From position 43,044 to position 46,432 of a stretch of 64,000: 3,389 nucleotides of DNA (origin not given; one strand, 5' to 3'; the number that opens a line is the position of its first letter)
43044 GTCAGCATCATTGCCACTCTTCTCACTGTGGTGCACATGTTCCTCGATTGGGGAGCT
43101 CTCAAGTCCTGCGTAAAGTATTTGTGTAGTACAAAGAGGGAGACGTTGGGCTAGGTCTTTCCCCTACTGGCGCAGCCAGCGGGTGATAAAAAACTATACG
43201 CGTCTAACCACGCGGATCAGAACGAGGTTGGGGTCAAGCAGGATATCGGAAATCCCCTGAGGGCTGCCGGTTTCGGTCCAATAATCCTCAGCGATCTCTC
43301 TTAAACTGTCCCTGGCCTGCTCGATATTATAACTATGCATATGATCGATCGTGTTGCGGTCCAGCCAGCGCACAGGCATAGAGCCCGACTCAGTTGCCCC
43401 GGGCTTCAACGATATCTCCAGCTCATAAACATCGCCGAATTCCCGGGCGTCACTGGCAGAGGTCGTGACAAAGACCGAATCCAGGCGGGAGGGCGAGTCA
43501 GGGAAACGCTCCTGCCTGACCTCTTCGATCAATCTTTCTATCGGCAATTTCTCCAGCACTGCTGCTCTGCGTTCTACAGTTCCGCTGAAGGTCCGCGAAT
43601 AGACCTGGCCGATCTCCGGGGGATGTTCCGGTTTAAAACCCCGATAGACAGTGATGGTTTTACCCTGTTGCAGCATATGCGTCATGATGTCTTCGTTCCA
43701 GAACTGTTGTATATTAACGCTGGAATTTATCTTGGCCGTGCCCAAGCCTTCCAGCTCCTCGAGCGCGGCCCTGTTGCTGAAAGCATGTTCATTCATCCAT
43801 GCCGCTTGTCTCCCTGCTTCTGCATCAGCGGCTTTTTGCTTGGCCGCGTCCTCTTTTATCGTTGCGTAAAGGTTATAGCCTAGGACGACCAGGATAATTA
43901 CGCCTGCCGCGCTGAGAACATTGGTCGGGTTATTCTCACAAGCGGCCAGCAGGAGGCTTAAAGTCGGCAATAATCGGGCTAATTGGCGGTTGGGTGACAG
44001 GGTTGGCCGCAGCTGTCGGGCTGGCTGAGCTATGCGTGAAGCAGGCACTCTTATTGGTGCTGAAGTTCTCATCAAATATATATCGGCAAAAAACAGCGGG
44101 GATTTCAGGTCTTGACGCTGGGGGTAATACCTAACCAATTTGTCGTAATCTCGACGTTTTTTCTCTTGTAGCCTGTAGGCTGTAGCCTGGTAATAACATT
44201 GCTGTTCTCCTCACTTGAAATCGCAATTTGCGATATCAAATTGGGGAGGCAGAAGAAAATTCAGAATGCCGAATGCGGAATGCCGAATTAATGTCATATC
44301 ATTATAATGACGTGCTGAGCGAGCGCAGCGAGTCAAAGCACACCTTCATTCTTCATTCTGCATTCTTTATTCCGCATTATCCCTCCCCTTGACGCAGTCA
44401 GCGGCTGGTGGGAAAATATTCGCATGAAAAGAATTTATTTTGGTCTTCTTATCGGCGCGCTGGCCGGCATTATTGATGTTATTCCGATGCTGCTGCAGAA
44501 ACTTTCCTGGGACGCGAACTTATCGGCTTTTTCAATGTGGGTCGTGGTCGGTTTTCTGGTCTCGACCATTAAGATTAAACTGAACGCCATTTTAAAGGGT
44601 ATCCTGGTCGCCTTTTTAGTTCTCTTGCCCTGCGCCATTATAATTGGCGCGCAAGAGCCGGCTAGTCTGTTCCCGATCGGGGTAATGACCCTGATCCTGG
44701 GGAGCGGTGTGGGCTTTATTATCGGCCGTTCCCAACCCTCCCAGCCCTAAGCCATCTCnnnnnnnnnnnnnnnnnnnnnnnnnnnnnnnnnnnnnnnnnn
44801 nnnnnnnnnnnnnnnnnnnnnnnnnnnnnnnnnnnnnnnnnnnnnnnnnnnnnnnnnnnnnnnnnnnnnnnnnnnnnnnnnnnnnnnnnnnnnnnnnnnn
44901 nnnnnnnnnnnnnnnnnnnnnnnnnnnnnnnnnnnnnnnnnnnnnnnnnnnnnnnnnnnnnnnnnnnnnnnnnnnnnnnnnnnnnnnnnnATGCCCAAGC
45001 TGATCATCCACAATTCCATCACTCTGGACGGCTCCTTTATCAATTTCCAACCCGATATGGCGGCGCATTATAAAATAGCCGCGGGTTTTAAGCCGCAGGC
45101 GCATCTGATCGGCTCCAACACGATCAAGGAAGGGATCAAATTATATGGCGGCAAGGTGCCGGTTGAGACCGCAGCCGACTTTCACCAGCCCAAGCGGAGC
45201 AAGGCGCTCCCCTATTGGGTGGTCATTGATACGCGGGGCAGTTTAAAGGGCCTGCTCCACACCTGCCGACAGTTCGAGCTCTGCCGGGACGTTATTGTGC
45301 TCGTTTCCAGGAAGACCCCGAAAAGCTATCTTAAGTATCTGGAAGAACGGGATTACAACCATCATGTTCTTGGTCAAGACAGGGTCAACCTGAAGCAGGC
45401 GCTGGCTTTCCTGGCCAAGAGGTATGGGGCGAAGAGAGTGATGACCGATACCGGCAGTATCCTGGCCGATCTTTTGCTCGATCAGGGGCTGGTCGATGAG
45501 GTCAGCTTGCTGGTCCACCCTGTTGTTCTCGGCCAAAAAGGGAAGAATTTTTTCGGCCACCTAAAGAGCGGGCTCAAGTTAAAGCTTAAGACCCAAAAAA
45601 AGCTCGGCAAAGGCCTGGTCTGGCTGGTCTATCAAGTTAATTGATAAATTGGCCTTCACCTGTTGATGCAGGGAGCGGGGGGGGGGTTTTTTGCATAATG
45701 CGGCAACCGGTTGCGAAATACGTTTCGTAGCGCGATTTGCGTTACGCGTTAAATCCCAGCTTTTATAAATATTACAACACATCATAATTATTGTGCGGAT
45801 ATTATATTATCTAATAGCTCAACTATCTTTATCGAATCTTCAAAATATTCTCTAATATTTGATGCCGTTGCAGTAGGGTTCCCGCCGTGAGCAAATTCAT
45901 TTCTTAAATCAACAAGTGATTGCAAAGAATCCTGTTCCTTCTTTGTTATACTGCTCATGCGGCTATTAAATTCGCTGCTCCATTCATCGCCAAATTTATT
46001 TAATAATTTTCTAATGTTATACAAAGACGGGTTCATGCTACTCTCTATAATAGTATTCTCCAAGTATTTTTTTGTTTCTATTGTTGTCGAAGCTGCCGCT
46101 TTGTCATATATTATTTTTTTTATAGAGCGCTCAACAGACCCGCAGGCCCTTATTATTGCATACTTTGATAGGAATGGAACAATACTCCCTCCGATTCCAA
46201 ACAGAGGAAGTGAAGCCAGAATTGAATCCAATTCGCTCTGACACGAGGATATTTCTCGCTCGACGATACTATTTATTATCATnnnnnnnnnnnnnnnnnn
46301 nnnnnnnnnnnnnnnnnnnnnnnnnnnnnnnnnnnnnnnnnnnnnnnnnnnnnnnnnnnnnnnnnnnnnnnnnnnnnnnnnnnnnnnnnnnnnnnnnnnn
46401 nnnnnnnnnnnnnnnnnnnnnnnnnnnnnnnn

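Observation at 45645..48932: AT-rich island SIR2-like | DUF262-HEPN: candidate unnamed anti-phage system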

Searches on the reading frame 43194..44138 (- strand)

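Call 53: search_protein_families(library=pfam, proteins=[window:43194-44138:-], max_evalue=0.01)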
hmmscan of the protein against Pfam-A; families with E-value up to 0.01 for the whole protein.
window:43194-44138:- (314 aa): 1 family
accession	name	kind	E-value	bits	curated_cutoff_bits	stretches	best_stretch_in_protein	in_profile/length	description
PF10386.15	DUF2441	-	0.0012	19.3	25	1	201-239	56-94/141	Protein of unknown function (DUF2441)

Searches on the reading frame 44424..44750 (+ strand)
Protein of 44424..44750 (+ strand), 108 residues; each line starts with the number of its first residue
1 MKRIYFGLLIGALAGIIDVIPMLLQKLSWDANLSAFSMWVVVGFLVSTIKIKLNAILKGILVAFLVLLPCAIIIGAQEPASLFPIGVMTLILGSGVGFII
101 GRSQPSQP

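Call 53: search_protein_families(library=pfam, proteins=[window:44424-44750:+], max_evalue=0.01)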
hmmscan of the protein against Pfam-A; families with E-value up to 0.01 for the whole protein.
window:44424-44750:+ (108 aa): 1 family
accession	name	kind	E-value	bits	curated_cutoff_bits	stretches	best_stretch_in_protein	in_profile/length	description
PF13782.11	SpoVAB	-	0.00024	21.8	25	1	4-46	60-102/109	Stage V sporulation protein AB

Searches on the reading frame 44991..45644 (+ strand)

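Call 53: search_protein_families(library=pfam, proteins=[window:44991-45644:+], max_evalue=0.01)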
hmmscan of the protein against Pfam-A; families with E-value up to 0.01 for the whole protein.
window:44991-45644:+ (217 aa): 1 family
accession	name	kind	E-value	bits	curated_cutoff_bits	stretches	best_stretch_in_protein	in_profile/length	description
PF01872.23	RibD_C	-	2.4e-18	67.1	24.1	1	34-210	40-196/197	RibD C-terminal domain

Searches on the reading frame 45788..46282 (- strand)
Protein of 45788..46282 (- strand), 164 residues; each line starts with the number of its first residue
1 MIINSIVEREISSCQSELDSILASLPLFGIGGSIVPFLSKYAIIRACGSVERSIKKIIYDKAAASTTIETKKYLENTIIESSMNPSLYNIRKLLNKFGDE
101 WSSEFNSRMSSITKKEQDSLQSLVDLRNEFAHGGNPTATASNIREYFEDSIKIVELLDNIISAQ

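Call 3: search_protein_families(library=pfam, proteins=[window:45788-46282:-], max_evalue=1)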
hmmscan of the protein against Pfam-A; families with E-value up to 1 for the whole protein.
window:45788-46282:- (164 aa): 7 families
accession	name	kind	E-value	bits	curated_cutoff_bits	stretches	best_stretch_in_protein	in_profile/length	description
PF18735.6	HEPN_RiboL-PSP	-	3e-19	70.1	28.4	1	10-162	9-190/191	RiboL-PSP-HEPN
PF18737.6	HEPN_MAE_28990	-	1e-05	26.3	26.8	1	65-161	109-199/211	MAE_28990/MAE_18760-like HEPN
PF18739.6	HEPN_Apea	-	6.5e-05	23.8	24.4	1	66-142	36-107/136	Apea-like HEPN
PF18730.6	HEPN_Cthe2314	-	0.0013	19.2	27.1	1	81-144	74-134/174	Cthe_2314-like HEPN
PF18731.6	HEPN_Swt1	-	0.0023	18.7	27.5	1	50-135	14-94/115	Swt1-like HEPN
PF13643.11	DUF4145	-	0.1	13.1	23.1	1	110-138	48-76/88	Domain of unknown function (DUF4145)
PF08890.17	Phage_TAC_5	-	0.13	12.6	27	1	65-109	61-104/135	Phage XkdN-like tail assembly chaperone protein, TAC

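Call 4: search_protein_families(library=padloc, proteins=[window:45788-46282:-], max_evalue=1)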
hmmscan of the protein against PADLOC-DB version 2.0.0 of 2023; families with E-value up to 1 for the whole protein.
window:45788-46282:- (164 aa): 5 families
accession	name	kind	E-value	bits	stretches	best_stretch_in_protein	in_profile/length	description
PDLC04028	PD-T4-2_B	-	4.4e-08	31.3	1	37-137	29-134/168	-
PDLC01825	CARF2--CARF_HEPN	-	0.0015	15.5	1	100-161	334-377/382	-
PDLC01509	Csx1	-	0.0019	15.4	1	70-161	336-416/440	CAS-III; associated_signaling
PDLC01834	CARF2--CARF_HEPN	-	0.0079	13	1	100-143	332-383/404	-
PDLC04029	PD-T4-2_B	-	0.031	12.1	1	38-94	32-88/174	-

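Call 5: search_protein_families(library=ncbifam, proteins=[window:45788-46282:-], max_evalue=1)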
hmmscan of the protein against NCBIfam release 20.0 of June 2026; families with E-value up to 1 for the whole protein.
window:45788-46282:- (164 aa): 2 families
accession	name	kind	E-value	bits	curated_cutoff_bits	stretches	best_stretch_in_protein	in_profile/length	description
TIGR03990.1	Arch_GlmM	equivalog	0.063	12.1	439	1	68-122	81-135/444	phosphoglucosamine mutase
NF049956.1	VI_Cas13e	exception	0.07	12.2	175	1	101-135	312-351/467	type VI-C CRISPR-associated RNA-guided ribonuclease Cas13e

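Call 19: find_homologous_proteins(query=window:45788-46282:-)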
Query window:45788-46282:- (164 aa): 36 proteins with E <= 0.001 among 82 candidates.
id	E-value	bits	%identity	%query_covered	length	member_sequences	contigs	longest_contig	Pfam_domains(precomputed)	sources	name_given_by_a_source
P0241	7.1e-87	307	99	90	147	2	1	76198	PF18735.7,PF18737.7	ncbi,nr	ncbi:MAG: hypothetical protein JW782_06200 [Candidatus Saganbacteria bacterium]|nr:hypothetical prot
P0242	5.1e-64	233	69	93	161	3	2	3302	PF18735.7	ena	-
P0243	8.4e-59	216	63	95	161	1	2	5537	PF18735.7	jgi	jgi:hypothetical protein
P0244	3.5e-38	149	44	98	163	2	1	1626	PF18735.7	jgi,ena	-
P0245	1.3e-34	137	42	97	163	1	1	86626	PF18735.7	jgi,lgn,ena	-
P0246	1.9e-34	137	43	96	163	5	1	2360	PF18735.7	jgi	-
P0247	2.0e-34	137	45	96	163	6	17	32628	PF18735.7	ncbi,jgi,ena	jgi:hypothetical protein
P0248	6.2e-34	135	46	96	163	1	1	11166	PF18735.7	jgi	jgi:hypothetical protein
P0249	9.0e-34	135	43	95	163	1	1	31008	PF18735.7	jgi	-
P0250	6.2e-33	132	44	96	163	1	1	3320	PF18735.7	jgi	jgi:hypothetical protein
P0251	1.0e-32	131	42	95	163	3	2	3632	PF18735.7,PF18737.7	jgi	-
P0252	1.2e-32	131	43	96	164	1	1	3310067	PF18735.7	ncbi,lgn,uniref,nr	ncbi:MAG: hypothetical protein G3M78_08250 [Candidatus Nitrohelix vancouverensis]|uniref:RiboL-PSP-H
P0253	5.2e-32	129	42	96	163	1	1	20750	PF18735.7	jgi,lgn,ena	-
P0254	3.5e-31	126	40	96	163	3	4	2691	PF18735.7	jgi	jgi:hypothetical protein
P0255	3.5e-31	126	42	96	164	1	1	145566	PF18735.7,PF18737.7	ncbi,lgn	-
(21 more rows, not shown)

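Call 21: find_encoding_contigs(protein=P0243, flank=6000, max_places=4)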
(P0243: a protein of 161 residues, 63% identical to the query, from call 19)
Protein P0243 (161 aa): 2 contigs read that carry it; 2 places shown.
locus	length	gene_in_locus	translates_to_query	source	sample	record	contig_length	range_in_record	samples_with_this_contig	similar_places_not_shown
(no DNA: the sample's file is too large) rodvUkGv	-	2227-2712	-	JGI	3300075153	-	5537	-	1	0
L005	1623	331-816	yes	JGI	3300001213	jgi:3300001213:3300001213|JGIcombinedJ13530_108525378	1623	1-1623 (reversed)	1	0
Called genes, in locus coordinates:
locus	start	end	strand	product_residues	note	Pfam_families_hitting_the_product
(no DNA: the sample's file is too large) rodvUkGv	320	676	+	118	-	-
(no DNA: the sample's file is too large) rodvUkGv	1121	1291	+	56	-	-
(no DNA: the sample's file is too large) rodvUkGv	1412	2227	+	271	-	PF03235:GmrSD_N (weak)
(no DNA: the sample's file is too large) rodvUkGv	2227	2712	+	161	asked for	PF18735:HEPN_RiboL-PSP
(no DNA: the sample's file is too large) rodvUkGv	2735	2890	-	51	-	-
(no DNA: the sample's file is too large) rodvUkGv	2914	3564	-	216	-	-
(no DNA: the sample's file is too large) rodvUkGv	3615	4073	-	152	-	-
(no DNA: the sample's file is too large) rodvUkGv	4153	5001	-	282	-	PF13588:HSDR_N_2 (weak)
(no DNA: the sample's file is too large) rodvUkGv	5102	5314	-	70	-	-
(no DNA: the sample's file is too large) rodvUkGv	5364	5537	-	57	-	?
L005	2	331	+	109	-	?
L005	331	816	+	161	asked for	PF18735:HEPN_RiboL-PSP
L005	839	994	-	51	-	-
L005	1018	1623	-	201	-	?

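Call 22: find_encoding_contigs(protein=P0245, flank=6000, max_places=4)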
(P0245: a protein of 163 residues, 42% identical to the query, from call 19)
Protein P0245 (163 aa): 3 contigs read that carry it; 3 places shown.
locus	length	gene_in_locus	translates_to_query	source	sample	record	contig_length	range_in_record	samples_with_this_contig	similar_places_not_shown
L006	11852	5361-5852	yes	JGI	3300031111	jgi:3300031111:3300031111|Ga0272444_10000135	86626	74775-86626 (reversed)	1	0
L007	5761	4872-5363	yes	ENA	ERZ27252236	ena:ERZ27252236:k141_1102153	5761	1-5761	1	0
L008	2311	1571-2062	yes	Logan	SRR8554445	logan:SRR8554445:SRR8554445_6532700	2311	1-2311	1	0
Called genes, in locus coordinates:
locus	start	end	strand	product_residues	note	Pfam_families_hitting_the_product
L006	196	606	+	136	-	PF12728:HTH_17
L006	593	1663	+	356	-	PF00589:Phage_integrase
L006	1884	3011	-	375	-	PF00589:Phage_integrase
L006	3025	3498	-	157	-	-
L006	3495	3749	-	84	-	PF05930:Phage_AlpA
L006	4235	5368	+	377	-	PF03235:GmrSD_N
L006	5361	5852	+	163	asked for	PF18735:HEPN_RiboL-PSP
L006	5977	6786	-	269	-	-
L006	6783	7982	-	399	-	-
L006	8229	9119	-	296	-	PF06067:DUF932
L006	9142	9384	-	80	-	-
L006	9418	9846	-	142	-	PF06941:NT5C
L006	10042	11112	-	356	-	-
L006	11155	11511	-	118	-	PF13560:HTH_31 (weak), PF01381:HTH_3 (weak), PF12844:HTH_19 (weak)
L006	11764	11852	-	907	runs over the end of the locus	PF13091:PLDc_2, PF00176:SNF2-rel_dom, PF04851:ResIII (weak), PF00271:Helicase_C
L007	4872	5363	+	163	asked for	PF18735:HEPN_RiboL-PSP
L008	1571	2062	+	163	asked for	PF18735:HEPN_RiboL-PSP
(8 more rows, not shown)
